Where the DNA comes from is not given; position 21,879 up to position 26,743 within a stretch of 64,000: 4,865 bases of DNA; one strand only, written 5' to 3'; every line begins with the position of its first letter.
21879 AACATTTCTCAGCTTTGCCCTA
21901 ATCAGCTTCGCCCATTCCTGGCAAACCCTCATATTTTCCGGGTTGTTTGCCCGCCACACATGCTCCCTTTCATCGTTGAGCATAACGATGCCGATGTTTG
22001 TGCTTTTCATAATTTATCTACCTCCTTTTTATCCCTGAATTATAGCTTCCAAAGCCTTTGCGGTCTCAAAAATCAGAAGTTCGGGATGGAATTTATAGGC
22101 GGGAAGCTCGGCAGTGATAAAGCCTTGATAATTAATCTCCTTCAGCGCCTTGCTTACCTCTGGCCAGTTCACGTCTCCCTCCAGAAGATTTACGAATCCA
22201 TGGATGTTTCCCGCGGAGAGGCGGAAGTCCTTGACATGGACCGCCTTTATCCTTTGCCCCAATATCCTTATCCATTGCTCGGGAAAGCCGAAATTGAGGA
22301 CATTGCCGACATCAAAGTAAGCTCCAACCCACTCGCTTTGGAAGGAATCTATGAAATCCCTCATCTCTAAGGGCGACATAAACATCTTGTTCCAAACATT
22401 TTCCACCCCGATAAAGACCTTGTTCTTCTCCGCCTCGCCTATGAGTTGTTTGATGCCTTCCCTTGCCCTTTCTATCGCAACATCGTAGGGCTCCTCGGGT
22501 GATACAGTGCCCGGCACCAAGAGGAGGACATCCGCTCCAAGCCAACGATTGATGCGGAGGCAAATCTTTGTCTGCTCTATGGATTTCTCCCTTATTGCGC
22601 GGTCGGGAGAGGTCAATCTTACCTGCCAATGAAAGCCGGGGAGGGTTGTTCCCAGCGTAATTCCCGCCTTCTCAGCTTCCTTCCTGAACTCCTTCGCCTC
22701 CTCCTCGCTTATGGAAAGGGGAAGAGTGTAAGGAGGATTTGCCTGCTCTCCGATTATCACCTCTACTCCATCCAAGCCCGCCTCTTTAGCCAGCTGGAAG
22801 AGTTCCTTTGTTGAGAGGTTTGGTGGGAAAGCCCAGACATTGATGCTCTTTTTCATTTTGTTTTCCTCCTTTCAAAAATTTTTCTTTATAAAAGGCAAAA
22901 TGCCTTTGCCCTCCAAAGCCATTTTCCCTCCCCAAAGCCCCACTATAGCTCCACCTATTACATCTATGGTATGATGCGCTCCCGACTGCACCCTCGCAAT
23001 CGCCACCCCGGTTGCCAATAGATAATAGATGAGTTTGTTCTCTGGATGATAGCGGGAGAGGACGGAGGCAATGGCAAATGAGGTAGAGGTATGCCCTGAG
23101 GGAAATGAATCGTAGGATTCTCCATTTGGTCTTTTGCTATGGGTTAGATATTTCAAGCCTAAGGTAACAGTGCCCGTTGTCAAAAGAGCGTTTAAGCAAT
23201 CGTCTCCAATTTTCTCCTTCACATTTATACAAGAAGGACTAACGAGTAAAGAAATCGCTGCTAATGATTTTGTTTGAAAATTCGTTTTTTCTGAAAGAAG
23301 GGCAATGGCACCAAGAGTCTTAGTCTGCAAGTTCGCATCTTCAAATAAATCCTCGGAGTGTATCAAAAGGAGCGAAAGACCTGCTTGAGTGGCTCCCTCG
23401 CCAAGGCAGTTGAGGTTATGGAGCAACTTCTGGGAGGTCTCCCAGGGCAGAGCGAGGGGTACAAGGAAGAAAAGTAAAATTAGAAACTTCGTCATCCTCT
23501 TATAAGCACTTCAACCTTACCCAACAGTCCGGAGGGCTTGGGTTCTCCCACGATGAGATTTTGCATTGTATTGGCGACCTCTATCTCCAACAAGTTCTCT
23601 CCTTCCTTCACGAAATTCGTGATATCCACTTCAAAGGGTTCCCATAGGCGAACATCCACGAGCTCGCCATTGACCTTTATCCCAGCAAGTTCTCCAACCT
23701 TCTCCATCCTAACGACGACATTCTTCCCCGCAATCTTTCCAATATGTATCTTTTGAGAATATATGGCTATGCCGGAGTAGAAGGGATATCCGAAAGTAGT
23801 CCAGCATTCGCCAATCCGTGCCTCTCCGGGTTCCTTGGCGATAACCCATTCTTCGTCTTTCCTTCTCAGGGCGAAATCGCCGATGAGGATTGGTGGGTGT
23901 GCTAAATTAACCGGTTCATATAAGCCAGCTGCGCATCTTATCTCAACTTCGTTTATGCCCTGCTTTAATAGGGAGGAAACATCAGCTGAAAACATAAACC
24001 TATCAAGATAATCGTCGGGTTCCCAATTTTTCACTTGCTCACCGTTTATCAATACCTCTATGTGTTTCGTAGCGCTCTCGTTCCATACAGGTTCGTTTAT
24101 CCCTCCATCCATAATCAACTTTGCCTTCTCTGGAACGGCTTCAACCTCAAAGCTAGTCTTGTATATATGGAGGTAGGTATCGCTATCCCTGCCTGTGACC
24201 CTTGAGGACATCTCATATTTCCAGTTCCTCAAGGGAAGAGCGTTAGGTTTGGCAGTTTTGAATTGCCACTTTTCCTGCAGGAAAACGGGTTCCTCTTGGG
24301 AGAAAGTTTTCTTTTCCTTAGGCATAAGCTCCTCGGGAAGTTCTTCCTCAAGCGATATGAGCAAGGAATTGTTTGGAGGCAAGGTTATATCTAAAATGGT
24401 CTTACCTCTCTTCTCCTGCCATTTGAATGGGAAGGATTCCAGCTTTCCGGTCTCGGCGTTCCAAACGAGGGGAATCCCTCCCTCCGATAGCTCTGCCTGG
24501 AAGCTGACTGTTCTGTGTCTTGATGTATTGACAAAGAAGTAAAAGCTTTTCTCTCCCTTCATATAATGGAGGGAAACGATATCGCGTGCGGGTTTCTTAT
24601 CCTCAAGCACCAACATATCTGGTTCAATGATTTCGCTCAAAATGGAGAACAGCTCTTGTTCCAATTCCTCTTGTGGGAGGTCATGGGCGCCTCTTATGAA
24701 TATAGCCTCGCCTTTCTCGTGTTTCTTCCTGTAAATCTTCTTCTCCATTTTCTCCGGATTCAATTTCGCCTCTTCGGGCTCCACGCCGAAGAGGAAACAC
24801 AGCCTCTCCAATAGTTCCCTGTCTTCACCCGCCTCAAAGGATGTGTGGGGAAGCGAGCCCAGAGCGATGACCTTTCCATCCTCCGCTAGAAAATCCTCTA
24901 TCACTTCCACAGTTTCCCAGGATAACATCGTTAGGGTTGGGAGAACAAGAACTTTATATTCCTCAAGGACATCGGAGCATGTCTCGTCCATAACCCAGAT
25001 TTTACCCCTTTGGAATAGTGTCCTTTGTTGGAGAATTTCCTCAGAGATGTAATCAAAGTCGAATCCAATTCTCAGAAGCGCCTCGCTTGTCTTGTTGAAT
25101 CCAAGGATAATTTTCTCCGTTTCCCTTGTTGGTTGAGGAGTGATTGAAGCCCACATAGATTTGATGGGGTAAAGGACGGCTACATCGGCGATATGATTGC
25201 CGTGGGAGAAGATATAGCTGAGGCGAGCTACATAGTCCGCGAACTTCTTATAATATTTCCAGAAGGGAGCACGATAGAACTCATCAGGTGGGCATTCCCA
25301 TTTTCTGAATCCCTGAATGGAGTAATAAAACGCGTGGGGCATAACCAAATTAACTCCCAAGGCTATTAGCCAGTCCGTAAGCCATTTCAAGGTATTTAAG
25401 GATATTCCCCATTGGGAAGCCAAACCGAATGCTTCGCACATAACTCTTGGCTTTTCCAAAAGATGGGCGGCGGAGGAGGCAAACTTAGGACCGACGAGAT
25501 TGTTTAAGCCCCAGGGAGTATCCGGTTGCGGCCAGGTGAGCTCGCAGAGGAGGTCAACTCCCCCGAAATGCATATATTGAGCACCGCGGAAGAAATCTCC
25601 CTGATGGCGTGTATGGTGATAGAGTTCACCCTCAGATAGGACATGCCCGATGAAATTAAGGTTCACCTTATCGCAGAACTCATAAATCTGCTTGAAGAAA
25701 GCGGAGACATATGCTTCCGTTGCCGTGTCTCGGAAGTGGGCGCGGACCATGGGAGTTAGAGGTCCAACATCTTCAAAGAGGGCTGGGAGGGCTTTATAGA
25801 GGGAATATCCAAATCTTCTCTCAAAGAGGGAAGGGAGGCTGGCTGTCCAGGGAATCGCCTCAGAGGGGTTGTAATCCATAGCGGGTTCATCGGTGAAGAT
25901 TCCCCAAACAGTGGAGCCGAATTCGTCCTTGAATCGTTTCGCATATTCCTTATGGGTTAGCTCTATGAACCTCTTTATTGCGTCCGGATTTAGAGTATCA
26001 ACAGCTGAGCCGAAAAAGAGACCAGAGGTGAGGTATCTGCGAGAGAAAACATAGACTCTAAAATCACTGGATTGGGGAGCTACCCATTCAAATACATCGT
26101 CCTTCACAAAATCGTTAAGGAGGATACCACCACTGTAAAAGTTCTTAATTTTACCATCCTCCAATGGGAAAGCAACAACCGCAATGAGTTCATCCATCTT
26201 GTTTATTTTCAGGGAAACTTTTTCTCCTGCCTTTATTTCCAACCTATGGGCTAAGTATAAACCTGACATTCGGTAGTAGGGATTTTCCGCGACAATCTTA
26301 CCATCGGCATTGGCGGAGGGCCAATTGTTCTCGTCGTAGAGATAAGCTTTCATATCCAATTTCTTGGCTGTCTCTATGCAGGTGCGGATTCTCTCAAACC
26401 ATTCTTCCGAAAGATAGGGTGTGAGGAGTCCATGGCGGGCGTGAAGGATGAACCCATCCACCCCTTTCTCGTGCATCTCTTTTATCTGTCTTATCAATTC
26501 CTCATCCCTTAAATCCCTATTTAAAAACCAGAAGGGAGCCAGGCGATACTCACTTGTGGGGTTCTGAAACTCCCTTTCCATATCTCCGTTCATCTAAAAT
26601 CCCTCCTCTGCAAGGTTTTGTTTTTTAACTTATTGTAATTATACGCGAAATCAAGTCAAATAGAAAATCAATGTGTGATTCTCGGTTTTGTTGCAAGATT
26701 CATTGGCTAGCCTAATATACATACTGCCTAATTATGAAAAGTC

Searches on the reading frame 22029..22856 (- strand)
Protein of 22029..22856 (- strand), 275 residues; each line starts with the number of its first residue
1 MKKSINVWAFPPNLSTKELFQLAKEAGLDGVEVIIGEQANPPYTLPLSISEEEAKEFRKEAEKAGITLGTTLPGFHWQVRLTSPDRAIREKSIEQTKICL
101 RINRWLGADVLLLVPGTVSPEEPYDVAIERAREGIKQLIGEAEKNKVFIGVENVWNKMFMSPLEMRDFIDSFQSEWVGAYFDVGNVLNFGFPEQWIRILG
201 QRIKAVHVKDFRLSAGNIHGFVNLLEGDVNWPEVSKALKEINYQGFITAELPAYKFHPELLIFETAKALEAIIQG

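Call 74: search_protein_families(library=pfam, proteins=[window:22029-22856:-])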
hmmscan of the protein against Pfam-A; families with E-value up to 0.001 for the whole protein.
window:22029-22856:- (275 aa): 1 family
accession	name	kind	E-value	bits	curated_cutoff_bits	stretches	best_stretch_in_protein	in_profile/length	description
PF01261.30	AP_endonuc_2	-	1.6e-48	166.1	31.1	1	20-270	1-247/249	Xylose isomerase-like TIM barrel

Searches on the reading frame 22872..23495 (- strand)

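Call 74: search_protein_families(library=pfam, proteins=[window:22872-23495:-])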
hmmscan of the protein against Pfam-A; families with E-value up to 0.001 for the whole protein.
window:22872-23495:- (207 aa): 3 families
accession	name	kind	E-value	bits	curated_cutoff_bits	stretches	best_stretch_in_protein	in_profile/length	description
PF01569.27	PAP2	-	1.2e-14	54.6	27.2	1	125-187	47-115/130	PAP2 superfamily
PF14378.12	PAP2_3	-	3e-08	34.1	27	1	112-187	106-185/190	PAP2 superfamily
PF14360.12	PAP2_C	-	0.00011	23.1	27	1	133-186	8-65/74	PAP2 superfamily C-terminal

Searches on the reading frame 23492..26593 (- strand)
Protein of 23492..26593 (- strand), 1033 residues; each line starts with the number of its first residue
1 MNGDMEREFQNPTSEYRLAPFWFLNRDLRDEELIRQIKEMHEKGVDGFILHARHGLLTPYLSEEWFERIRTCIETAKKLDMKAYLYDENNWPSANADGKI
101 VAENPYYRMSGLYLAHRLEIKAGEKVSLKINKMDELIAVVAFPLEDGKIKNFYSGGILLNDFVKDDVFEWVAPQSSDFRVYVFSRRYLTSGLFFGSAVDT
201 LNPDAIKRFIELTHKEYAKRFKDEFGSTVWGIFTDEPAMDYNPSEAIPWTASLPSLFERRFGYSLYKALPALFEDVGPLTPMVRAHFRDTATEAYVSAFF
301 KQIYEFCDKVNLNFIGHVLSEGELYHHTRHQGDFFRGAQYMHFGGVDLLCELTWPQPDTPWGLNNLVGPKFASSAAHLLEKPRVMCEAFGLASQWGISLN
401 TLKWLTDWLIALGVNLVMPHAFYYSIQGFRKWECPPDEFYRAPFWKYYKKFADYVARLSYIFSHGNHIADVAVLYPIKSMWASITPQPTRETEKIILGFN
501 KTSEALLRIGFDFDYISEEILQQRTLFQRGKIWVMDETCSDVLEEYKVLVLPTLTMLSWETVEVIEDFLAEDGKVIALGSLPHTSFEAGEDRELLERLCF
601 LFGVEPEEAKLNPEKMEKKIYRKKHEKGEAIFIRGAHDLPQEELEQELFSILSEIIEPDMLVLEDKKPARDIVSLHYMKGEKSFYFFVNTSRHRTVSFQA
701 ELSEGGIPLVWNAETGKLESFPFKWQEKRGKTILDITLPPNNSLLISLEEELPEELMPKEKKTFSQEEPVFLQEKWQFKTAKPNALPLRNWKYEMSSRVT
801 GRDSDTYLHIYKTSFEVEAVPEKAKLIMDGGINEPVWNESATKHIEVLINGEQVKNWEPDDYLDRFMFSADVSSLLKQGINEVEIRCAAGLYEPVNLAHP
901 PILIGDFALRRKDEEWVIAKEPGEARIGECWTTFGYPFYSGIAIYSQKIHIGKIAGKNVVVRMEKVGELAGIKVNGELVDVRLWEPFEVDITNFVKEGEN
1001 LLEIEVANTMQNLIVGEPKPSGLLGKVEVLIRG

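Call 31: search_protein_families(library=pfam, proteins=[window:23492-26593:-])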
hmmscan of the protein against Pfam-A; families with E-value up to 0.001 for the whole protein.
window:23492-26593:- (1033 aa): 5 families
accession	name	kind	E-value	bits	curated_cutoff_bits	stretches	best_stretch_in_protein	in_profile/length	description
PF17132.9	Glyco_hydro_106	-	1.3e-26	93.7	29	1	195-723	265-741/743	alpha-L-rhamnosidase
PF02837.24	Glyco_hydro_2_N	-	1.7e-06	28.5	28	1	936-1008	60-135/169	Glycosyl hydrolases family 2, sugar binding domain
PF08532.16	Glyco_hydro_42M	-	1.9e-05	24.7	25.8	1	470-577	2-89/207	Beta-galactosidase trimerisation domain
PF22666.2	Glyco_hydro_2_N2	-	0.0007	20.1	27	0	945-1011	52-122/167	Glycosyl hydrolase 2 galactose-binding domain-like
PF08531.16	Bac_rhamnosid_N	-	0.00072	19.9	25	0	846-893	17-69/172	Alpha-L-rhamnosidase N-terminal domain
